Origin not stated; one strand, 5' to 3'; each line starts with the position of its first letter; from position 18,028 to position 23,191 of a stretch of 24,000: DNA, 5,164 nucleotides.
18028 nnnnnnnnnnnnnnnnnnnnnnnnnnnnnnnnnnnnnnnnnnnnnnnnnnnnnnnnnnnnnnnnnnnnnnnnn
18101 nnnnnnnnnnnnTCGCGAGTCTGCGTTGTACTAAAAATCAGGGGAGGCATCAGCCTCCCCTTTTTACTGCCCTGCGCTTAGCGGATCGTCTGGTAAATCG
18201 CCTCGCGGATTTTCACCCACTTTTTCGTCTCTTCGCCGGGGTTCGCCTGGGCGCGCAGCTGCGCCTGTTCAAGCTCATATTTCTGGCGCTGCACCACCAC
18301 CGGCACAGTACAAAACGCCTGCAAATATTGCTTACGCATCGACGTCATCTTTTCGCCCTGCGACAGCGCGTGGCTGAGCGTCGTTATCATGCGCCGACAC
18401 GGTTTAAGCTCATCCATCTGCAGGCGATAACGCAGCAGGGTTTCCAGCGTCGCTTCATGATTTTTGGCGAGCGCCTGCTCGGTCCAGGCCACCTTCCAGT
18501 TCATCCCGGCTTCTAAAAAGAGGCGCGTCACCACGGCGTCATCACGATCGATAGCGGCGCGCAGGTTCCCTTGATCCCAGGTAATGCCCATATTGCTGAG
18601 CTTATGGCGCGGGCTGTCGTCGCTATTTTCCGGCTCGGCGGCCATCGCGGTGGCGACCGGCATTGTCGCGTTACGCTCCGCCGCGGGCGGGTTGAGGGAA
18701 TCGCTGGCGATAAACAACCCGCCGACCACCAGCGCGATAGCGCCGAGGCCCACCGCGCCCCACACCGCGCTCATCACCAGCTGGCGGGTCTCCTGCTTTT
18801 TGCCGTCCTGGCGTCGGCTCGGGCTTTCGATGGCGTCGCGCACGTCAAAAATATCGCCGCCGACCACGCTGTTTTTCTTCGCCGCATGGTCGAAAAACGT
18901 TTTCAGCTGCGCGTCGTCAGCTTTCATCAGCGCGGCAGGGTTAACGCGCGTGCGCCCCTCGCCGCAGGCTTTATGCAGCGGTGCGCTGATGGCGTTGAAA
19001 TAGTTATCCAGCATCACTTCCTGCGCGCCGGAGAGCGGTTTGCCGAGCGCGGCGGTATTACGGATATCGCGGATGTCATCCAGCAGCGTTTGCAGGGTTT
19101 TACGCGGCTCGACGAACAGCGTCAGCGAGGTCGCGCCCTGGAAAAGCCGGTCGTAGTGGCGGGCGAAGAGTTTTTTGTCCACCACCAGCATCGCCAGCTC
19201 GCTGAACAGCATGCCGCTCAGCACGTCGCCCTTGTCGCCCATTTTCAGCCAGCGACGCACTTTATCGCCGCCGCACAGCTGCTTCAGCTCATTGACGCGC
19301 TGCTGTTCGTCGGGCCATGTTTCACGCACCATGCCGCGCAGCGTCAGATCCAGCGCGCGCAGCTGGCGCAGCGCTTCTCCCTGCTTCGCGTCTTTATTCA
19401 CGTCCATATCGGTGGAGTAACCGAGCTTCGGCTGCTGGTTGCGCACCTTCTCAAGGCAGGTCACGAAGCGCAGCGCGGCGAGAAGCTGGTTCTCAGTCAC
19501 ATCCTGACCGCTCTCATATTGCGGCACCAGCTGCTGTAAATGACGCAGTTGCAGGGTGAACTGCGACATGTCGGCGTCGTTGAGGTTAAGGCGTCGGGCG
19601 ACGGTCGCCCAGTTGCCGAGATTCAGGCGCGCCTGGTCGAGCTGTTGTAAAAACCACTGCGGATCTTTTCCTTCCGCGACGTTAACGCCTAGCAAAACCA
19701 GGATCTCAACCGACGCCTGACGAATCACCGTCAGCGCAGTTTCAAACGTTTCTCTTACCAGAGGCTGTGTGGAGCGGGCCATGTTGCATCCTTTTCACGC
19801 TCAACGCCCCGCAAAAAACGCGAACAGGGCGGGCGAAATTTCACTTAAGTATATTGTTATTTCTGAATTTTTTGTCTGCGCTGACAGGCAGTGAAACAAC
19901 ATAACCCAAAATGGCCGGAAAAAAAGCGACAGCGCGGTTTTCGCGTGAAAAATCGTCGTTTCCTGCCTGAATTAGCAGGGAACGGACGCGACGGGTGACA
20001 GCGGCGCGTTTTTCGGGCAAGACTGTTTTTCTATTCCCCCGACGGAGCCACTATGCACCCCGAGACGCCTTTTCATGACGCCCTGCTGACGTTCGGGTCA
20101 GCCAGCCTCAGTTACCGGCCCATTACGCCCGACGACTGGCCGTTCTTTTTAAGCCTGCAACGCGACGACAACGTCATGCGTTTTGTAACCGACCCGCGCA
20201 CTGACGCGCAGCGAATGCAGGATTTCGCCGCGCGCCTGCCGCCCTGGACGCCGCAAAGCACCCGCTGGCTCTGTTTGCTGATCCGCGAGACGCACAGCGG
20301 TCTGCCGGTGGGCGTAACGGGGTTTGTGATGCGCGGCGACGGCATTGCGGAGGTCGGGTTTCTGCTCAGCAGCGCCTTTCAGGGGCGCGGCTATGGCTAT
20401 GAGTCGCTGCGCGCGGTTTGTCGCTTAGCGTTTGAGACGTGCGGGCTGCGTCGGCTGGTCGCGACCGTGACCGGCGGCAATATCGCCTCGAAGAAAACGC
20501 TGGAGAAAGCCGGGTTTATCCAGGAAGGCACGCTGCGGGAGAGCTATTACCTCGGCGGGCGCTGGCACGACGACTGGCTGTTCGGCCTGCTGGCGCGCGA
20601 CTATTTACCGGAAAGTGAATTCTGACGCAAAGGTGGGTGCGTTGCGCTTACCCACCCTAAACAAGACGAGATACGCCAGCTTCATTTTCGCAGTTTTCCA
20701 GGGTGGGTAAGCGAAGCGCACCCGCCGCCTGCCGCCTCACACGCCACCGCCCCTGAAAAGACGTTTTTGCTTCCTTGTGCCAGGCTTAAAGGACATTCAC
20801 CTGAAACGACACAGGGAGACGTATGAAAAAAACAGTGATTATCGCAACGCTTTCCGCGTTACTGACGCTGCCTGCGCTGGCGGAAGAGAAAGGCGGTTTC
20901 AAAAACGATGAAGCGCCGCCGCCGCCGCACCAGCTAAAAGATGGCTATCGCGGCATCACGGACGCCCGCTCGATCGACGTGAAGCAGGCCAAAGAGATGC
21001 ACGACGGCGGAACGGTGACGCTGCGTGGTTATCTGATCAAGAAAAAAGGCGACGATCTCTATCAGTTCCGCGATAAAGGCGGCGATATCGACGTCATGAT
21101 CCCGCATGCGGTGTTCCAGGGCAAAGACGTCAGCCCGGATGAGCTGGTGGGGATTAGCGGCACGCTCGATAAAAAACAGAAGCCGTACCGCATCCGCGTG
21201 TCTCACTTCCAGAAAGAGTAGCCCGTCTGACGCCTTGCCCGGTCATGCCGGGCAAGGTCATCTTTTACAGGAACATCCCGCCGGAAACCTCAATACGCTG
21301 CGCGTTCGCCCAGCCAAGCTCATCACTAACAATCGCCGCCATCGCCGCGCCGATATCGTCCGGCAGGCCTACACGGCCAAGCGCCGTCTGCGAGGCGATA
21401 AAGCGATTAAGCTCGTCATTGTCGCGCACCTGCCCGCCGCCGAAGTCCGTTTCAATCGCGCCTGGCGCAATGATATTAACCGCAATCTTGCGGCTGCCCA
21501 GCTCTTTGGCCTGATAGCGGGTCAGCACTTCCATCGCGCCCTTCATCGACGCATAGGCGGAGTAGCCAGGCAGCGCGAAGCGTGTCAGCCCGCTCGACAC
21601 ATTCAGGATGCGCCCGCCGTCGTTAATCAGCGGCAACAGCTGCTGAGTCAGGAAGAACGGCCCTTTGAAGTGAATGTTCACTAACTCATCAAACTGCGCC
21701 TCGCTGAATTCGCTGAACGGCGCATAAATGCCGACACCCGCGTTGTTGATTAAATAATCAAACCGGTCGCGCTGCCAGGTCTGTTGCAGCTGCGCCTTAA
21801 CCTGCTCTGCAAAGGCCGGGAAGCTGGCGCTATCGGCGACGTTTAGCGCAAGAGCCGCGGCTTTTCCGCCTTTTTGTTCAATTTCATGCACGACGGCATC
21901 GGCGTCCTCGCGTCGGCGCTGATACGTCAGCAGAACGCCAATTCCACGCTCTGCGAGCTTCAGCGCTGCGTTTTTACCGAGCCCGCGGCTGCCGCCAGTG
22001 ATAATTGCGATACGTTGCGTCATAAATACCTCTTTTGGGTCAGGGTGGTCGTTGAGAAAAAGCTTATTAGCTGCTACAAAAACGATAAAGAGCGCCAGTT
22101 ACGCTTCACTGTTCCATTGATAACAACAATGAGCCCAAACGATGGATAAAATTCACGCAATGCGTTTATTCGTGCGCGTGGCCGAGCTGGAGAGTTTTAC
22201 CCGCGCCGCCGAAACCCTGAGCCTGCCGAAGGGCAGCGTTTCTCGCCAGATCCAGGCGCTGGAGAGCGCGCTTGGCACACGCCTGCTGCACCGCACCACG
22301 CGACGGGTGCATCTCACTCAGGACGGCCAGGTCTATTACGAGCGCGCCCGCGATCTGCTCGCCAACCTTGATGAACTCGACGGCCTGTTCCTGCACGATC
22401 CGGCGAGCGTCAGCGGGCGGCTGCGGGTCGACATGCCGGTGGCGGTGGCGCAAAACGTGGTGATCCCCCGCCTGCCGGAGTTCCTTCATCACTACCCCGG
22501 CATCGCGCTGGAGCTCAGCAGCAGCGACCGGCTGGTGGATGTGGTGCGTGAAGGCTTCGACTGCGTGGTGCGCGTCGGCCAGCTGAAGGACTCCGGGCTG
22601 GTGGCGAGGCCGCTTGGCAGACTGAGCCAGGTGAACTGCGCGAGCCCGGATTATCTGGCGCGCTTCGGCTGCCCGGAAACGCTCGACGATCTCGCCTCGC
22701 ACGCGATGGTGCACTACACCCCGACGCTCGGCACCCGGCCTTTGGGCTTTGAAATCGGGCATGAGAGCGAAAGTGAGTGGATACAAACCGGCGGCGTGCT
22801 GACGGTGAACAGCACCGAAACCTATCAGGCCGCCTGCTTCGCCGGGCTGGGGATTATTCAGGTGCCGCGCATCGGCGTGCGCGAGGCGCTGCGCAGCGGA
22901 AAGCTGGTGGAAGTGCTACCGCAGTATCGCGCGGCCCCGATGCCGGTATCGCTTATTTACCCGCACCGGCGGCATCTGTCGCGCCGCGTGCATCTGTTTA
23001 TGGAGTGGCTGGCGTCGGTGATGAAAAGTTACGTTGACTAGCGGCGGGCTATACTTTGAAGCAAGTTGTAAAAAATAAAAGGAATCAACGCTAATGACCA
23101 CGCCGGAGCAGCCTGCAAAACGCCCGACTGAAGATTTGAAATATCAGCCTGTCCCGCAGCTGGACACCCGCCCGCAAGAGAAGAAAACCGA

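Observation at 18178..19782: Orphan membrane-tethered HEPN-like protein with a degenerate catalytic motif and an ankyrin-like extracytoplasmic domain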

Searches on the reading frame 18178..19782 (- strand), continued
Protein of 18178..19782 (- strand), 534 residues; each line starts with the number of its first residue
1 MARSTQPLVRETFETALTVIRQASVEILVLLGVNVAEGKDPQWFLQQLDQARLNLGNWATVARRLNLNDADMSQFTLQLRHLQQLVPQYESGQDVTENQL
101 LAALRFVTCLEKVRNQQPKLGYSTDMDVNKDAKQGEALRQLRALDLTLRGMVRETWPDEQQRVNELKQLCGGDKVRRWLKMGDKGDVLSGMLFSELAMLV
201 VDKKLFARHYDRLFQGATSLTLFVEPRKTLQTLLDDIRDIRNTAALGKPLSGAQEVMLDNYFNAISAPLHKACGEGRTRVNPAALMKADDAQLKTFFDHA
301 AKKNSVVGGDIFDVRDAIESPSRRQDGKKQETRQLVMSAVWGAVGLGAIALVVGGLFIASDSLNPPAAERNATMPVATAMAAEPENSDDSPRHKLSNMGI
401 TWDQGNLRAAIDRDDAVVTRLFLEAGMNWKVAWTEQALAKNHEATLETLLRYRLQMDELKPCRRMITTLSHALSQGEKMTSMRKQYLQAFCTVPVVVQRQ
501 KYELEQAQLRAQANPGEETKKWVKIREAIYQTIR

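Call 90: find_related_loci(query=A6, collection=metagenome_contigs, flank=4000)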
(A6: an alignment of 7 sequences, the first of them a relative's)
Query A6 (716 aa) in metagenome_contigs; peptide patterns used: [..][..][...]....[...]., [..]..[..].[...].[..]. (x = any residue, [..] = any of these).
600 stretches matched a pattern (row limit reached: there are more); 9 encode a relative of the query (tblastn E <= 1e-3); 9 distinct loci.
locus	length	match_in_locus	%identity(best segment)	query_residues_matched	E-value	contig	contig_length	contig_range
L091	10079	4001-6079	44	21-714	0e+0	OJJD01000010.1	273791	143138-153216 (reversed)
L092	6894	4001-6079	44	21-714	0e+0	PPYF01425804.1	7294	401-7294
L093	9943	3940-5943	41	37-714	2e-154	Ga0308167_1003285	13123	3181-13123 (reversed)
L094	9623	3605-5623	41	27-714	6e-154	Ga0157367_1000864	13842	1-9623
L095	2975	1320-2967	34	21-569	6e-57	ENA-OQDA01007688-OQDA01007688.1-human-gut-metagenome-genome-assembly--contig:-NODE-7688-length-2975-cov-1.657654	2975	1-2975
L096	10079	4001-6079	44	21-714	0e+0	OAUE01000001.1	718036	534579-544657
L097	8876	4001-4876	23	23-380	4e-28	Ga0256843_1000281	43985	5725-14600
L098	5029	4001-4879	25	23-381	2e-27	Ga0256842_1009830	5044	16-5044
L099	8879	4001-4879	25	23-381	5e-27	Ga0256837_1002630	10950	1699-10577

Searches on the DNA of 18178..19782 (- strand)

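Call 14: search_dna_similar(query=window:18178-19782:-, collection=ecoli_genomes, mode=distant, max_rows=10)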
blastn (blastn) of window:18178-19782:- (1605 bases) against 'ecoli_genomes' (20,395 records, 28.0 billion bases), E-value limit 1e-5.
No match.

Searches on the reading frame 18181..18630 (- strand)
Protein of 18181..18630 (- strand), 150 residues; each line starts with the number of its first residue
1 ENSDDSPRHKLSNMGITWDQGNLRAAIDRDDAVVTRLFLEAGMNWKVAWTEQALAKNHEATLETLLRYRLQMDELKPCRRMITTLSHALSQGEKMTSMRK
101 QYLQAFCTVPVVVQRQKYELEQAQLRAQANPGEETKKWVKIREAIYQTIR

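Call 29: predict_structure(alignment_id=A2)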
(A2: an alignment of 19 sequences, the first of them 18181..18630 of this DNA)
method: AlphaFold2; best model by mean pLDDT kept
length: 150 residues; sequences in the alignment: 19
mean_pLDDT: 95.0   pTM: 0.84
mean pLDDT of the five models: 95.0, 94.8, 94.5, 94.4, 94.2
residues with pLDDT >= 90: 145; 70-90: 1; 50-70: 2; < 50: 2
segments of 3 or more residues with pLDDT < 50: none
pLDDT, mean of each block of 10 residues (from residue 1): 76 96 97 98 96 94 98 94 96 96 96 97 97 95 98
secondary structure, 60 per line:
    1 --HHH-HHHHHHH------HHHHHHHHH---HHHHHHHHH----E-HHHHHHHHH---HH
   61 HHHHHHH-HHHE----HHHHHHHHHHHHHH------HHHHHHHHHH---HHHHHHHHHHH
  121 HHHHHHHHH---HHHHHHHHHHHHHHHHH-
elements in order: H7-13 H20-28 H32-40 H47-55 H59-67 H77-90 H97-106 H110-129 H133-149

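Call 32: fold_search(model_id=the predicted structure, library=pdb)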
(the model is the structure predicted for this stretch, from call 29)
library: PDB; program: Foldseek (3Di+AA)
matches with E <= 10: 82; with E <= 0.001: 0
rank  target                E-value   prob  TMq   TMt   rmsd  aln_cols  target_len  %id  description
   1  8fbk                  6.8e-01  0.35  0.28  0.21  15.6       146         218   14  Improving the secretion of designed protein assemblies through negative design of cryptic transmembrane domains (released 2023-03-22)
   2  9ca3_A                1.9e+00  0.07  0.20  0.14  20.8       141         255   16  Crystal structure of MarE C280S in complex with cyanide bound heme and its native substrate, beta-methyl-L-tryptophan (released 2025-04-02)
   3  8fiq_A                2.0e+00  0.14  0.26  0.24  11.6       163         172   12  Multi-state design of two-state switchable hinge proteins (released 2023-08-16)
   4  8fin_A                2.0e+00  0.12  0.23  0.21  11.9       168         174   12  Multi-state design of two-state switchable hinge proteins (released 2023-08-16)
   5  8fin_B                2.1e+00  0.11  0.23  0.21  12.2       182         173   12  Multi-state design of two-state switchable hinge proteins (released 2023-08-16)
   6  8fit_C                2.1e+00  0.10  0.24  0.19  13.6       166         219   14  Multi-state design of two-state switchable hinge proteins (released 2023-08-16)
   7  8cws_A                2.4e+00  0.07  0.19  0.10  17.2       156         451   15  Accurate computational design of genetically encoded 3D protein crystals (released 2023-11-01)
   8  4cek                  2.5e+00  0.10  0.29  0.21  12.3       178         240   12  Crystal structure of the second MIF4G domain of human nonsense mediated decay factor UPF2 (released 2013-12-11)
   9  5a7d_Q                3.8e+00  0.10  0.26  0.17   9.3       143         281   12  Tetrameric assembly of LGN with Inscuteable (released 2016-08-03)
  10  6e9z_A                3.8e+00  0.07  0.24  0.18  14.8       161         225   13  DHF119 filament (released 2018-11-21)
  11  5cwm                  3.8e+00  0.07  0.26  0.19  15.0       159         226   14  Crystal structure of de novo designed helical repeat protein DHR64 (released 2015-12-16)
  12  2xev_A                4.1e+00  0.06  0.21  0.23  10.4       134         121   14  Crystal structure of the TPR domain of Xanthomonas campestris ybgF (released 2010-09-15)
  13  8fs5_E                4.1e+00  0.06  0.23  0.14  12.8       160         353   10  Structure of S. cerevisiae Rad24-RFC loading the 9-1-1 clamp onto a 10-nt gapped DNA in step 3 (open 9-1-1 and stably  (released 2023-06-14)
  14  5ojf_A                4.3e+00  0.06  0.23  0.16  10.6       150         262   18  Crystal Structure of KLC2-TPR domain (fragment [A1-B6] (released 2017-10-11)
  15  6n63                  4.6e+00  0.09  0.27  0.29  19.4       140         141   15  Crystal structure of an Iron binding protein (released 2019-07-17)
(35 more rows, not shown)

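Call 84: search_protein_families(library=pfam, alignment_id=A2, max_evalue=10)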
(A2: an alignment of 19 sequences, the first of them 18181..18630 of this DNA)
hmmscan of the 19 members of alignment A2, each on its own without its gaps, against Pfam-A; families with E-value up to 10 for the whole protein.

A. member 1, window:18181-18630:- (150 aa): 0 families

B. families by the number of members that match (of 19 scanned): 15 families
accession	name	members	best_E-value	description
PF18729.6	HEPN_STY4199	18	3.1e-140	STY4199-like HEPN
PF11511.13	RhodobacterPufX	3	0.013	Intrinsic membrane protein PufX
PF00531.28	Death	3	0.055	Death domain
PF11464.13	Rbsn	2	0.85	Rabenosyn Rab binding domain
PF01102.23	Glycophorin_A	1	0.0042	Glycophorin A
PF23923.1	DUF7262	1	0.018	Family of unknown function (DUF7262)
PF20314.3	DUF6610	1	0.039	Family of unknown function (DUF6610)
PF25135.1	DUF7822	1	0.067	Domain of unknown function (DUF7822)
PF14179.11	YppG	1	0.095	YppG-like protein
PF19297.4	QcrA_N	1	0.11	QcrA subunit N-terminal region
PF06304.16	DUF1048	1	0.13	Protein of unknown function (DUF1048)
PF11159.13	DUF2939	1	0.14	Protein of unknown function (DUF2939)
PF15117.11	UPF0697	1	0.17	Uncharacterised protein family UPF0697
PF22727.1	NCH2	1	0.18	NACHT C-terminal Helical domain 2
PF13728.12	TraF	1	2.7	F plasmid transfer operon protein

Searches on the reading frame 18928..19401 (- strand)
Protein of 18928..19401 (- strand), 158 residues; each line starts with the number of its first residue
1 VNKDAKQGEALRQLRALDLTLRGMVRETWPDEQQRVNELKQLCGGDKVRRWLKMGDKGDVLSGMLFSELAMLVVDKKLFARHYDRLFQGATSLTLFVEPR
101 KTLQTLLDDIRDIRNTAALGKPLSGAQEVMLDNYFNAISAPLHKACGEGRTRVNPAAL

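Call 74: search_solved_structures(query=A5, max_evalue=10, show_alignments=3)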
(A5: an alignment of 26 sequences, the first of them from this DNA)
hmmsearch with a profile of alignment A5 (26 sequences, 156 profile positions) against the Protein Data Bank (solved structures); distinct sequences matched with E-value up to 10: 3.
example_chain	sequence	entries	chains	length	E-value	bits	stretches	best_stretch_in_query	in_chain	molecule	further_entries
8w9z_G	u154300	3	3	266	0.56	13.3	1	27-74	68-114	superoxide dismutase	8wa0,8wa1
6p5a_A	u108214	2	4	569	0.56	13.3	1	6-55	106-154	Transposable element P transposase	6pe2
6nr8_C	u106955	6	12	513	1.5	11.9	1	13-78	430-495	T-complex protein 1 subunit gamma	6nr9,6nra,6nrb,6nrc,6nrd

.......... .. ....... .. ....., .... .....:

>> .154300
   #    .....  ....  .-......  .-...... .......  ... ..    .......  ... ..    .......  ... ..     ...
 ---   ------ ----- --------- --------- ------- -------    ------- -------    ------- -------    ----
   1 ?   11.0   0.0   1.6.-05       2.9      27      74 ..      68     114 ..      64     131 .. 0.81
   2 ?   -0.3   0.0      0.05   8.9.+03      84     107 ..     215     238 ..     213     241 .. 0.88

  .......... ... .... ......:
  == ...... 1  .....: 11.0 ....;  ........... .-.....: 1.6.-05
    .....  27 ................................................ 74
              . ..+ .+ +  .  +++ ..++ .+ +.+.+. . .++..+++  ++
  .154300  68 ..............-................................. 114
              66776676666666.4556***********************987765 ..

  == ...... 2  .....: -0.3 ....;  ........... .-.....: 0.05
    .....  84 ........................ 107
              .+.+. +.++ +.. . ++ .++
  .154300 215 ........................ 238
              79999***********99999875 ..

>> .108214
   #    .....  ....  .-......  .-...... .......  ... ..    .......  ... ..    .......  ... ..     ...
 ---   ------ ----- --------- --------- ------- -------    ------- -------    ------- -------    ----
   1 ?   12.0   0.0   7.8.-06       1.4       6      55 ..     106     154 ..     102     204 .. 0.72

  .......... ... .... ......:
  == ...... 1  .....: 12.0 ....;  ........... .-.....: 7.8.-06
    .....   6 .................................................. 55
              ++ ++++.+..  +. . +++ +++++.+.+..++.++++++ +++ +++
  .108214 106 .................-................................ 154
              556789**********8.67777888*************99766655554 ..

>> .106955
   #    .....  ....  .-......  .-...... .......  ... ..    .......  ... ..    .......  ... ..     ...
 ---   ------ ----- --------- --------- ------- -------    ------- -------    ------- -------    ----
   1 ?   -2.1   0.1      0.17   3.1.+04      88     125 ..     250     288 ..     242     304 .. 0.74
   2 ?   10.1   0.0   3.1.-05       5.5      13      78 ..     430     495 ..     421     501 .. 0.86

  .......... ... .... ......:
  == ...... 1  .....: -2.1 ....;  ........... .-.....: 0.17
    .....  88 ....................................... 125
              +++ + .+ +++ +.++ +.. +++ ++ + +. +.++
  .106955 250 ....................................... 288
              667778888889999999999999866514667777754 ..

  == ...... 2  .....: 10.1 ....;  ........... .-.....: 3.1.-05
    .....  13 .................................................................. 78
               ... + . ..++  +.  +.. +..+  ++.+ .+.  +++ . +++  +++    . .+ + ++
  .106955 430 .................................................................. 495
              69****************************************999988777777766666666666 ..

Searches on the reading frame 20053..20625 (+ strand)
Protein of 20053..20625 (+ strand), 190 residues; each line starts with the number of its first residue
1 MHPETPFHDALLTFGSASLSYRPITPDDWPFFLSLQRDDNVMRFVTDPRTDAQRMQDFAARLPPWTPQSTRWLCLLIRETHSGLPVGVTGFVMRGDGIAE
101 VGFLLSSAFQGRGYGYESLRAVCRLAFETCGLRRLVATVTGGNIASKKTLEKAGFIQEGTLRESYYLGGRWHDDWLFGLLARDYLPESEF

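Call 16: search_protein_families(library=pfam, proteins=[window:20053-20625:+], max_evalue=0.001)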
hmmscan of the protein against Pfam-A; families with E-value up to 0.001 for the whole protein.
window:20053-20625:+ (190 aa): 4 families
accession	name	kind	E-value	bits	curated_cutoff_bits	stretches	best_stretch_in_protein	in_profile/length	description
PF13302.13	Acetyltransf_3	-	9e-25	88.4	25.4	1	20-155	3-137/138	Acetyltransferase (GNAT) domain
PF00583.31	Acetyltransf_1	-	9.4e-10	39.2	20.7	1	67-155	31-116/116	Acetyltransferase (GNAT) family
PF13420.13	Acetyltransf_4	-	2.3e-05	24.9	24.3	1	72-174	49-153/155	Acetyltransferase (GNAT) domain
PF13523.12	Acetyltransf_8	-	0.00021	21.3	27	0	107-160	89-142/145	Acetyltransferase (GNAT) domain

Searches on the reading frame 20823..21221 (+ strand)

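Call 16: search_protein_families(library=pfam, proteins=[window:20823-21221:+], max_evalue=0.001)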
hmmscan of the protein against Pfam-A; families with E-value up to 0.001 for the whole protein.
window:20823-21221:+ (132 aa): 2 families
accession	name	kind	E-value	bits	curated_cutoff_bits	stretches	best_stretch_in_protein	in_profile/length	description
PF04076.19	BOF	-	1.5e-30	105.7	25.8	1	30-131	3-103/103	Bacterial OB fold (BOF) protein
PF01336.31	tRNA_anti-codon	-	0.00018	21.8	27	1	80-130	20-73/75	OB-fold nucleic acid binding domain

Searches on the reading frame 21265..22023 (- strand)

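Call 16: search_protein_families(library=pfam, proteins=[window:21265-22023:-], max_evalue=0.001)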
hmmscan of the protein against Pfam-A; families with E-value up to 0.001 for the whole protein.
window:21265-22023:- (252 aa): 4 families
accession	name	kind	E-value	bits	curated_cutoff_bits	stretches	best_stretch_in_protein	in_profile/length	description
PF13561.12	adh_short_C2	-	7e-50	170.2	27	1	13-250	6-235/236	Enoyl-(Acyl carrier protein) reductase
PF00106.31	adh_short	-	9.6e-47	159.4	26.6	1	5-196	2-188/195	short chain dehydrogenase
PF08659.16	KR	-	8.2e-12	45.8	22.6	1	7-183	4-174/180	KR domain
PF23441.1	SDR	-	1.8e-09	37.8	27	1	6-251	10-256/258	SDR-like rossmann domain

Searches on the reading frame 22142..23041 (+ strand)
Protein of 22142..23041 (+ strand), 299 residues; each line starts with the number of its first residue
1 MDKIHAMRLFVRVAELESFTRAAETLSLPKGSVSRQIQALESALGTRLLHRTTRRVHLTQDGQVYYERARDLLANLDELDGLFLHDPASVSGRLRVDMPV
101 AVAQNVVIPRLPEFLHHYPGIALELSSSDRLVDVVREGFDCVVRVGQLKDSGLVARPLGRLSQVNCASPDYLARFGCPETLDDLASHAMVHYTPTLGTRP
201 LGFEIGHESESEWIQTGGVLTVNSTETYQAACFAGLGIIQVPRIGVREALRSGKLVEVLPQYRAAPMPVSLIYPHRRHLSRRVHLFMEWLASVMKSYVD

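Call 16: search_protein_families(library=pfam, proteins=[window:22142-23041:+], max_evalue=0.001)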
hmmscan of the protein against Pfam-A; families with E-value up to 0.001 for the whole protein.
window:22142-23041:+ (299 aa): 2 families
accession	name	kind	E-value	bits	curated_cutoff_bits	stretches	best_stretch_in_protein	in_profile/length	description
PF03466.25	LysR_substrate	-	6.2e-44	150.3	28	1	89-294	3-208/209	LysR substrate binding domain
PF00126.33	HTH_1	-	5.5e-21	74.7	26.6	1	5-63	2-60/60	Bacterial regulatory helix-turn-helix protein, lysR family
